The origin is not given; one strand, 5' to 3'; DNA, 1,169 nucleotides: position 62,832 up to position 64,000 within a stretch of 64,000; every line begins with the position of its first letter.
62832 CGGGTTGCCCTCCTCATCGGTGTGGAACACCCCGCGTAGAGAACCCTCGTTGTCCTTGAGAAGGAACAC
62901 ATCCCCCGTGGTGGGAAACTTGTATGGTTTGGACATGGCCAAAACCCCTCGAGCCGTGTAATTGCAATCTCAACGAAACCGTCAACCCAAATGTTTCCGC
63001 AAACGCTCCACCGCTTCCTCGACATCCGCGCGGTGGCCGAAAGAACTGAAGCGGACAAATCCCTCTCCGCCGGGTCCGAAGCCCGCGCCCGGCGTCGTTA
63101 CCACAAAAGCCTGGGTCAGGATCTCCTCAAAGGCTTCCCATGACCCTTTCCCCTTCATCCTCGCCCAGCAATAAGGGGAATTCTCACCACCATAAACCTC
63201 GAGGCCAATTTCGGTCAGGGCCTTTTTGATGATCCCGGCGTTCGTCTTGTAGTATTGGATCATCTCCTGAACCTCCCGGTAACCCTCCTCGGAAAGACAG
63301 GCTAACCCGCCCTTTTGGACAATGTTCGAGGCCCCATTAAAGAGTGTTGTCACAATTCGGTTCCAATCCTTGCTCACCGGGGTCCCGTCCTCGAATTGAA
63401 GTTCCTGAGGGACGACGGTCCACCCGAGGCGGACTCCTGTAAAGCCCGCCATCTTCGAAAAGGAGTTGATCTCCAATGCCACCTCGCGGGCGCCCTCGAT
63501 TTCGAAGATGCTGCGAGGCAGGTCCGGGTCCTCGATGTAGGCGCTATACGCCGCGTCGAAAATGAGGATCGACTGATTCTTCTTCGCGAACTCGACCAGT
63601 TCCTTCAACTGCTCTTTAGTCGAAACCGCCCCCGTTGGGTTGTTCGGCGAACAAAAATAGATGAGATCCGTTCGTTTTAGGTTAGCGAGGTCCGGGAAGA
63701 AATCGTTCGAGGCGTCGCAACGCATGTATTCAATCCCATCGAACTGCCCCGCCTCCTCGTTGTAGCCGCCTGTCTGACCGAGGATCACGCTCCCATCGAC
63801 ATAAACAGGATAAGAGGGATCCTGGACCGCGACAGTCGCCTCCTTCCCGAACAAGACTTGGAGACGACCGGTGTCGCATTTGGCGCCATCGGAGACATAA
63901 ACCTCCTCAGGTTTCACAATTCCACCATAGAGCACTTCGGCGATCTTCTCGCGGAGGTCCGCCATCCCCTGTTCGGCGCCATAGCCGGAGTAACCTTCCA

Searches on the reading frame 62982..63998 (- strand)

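Call 84: search_protein_families(library=pfam, proteins=[window:62982-63998:-], max_evalue=0.00001)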
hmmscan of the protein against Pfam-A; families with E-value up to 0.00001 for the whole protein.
window:62982-63998:- (338 aa): 2 families
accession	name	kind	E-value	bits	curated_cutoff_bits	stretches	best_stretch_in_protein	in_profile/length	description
PF00155.27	Aminotran_1_2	-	1.9e-38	133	19.7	1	3-333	35-361/361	Aminotransferase class I and II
PF04864.19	Alliinase_C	-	3.7e-06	26.5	22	0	111-198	138-210/363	Allinase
